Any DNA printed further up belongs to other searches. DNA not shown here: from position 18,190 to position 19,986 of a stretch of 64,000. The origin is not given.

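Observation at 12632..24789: Hybrid Pel / galactosaminogalactan-like exopolysaccharide locus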

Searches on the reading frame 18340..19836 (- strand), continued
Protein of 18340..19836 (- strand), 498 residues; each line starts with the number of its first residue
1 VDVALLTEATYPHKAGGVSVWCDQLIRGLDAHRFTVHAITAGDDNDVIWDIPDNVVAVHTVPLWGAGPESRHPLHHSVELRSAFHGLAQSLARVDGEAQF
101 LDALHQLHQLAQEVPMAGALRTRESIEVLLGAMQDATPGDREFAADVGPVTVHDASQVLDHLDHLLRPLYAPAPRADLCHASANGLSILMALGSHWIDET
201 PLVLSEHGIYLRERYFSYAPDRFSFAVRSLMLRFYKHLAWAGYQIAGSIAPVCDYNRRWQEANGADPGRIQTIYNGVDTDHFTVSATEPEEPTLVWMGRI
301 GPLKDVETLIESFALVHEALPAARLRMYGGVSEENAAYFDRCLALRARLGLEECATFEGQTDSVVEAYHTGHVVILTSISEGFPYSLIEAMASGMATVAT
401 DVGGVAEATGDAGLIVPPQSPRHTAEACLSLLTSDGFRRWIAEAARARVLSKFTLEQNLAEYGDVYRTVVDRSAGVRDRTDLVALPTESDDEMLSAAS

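Call 65: get_annotated_region(hit=H2, flank=10000)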
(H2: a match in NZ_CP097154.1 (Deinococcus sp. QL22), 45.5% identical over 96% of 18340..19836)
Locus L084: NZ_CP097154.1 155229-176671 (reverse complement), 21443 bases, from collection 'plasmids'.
description: Deinococcus sp. QL22 plasmid unnamed6, complete sequence
organism: Deinococcus sp. QL22 (NCBI taxid 2939437)
taxonomy: Bacteria; Deinococcota; Deinococci; Deinococcales; Deinococcaceae; Deinococcus; Deinococcus sp. QL22
host: -; source: -; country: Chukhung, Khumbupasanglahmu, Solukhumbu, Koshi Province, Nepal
typing (MOB-suite, as given by PLSDB): non-mobilizable
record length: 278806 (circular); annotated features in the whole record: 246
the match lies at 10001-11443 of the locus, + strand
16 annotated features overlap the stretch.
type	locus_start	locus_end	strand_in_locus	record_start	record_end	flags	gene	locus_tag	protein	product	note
CDS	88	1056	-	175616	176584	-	-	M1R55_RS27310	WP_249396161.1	HpcH/HpaI aldolase/citrate lyase family protein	-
CDS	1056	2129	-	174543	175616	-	-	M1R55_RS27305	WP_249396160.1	cysteine protease StiP domain-containing protein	-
CDS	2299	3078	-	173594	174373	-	-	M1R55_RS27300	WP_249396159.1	HAD-IIB family hydrolase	GO:0008152 - metabolic process [Evidence IEA]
CDS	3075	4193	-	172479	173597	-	-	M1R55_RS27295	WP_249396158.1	phosphoribosyltransferase domain-containing protein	-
CDS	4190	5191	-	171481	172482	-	-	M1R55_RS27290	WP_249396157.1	ATP-grasp domain-containing protein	-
CDS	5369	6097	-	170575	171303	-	-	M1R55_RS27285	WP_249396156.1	hypothetical protein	-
CDS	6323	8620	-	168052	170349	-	-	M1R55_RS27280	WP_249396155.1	hypothetical protein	-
CDS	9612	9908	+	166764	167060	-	-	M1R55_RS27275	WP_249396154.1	hypothetical protein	-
CDS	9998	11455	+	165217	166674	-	pelF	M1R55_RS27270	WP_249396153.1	GT4 family glycosyltransferase PelF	-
CDS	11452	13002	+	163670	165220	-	-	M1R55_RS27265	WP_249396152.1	hypothetical protein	-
CDS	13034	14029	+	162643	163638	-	-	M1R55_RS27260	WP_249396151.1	GDP-mannose 4,6-dehydratase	-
CDS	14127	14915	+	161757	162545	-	-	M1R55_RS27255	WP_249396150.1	sugar phosphate nucleotidyltransferase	GO:0009058 - biosynthetic process [Evidence IEA]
CDS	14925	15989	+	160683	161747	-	-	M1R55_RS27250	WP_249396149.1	NAD(P)-dependent oxidoreductase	-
CDS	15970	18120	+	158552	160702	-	-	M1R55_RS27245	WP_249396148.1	hypothetical protein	-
CDS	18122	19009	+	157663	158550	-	-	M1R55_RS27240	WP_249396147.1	endo alpha-1,4 polygalactosaminidase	-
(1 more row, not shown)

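Call 73: search_protein_families(library=ncbifam, proteins=[L080:14737-15663:+, L080:7711-9858:+, L080:11479-12885:+], max_evalue=0.00001)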
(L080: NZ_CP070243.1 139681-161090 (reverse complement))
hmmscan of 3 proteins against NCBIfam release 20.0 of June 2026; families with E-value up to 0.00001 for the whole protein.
L080:14737-15663:+ (308 aa): 7 families
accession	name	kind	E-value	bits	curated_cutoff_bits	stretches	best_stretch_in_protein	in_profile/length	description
TIGR01179.1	galE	equivalog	2.7e-14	52.8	262.3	1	2-159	1-178/332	UDP-glucose 4-epimerase GalE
TIGR01214.1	rmlD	equivalog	1.1e-12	47.6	224.05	1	2-154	1-147/285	dTDP-4-dehydrorhamnose reductase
TIGR04180.1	EDH_00030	hypoth_equivalog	3.9e-10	39.3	475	1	76-281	92-296/297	NAD-dependent 4,6-dehydratase LegB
TIGR01181.1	dTDP_gluc_dehyt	equivalog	1.2e-09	37.8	365.1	1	49-287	63-304/321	dTDP-glucose 4,6-dehydratase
NF007440.0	PRK09987.1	equivalog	2.4e-08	33.7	308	1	1-153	1-150/299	dTDP-4-dehydrorhamnose reductase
NF047922.1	GDPFucSynFcl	equivalog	3.4e-08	33.3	500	1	180-291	192-298/308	GDP-L-fucose synthase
NF007956.0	PRK10675.1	subfamily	3.2e-06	26.5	394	0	51-159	65-182/338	UDP-glucose 4-epimerase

L080:7711-9858:+ (715 aa): 0 families

L080:11479-12885:+ (468 aa): 0 families
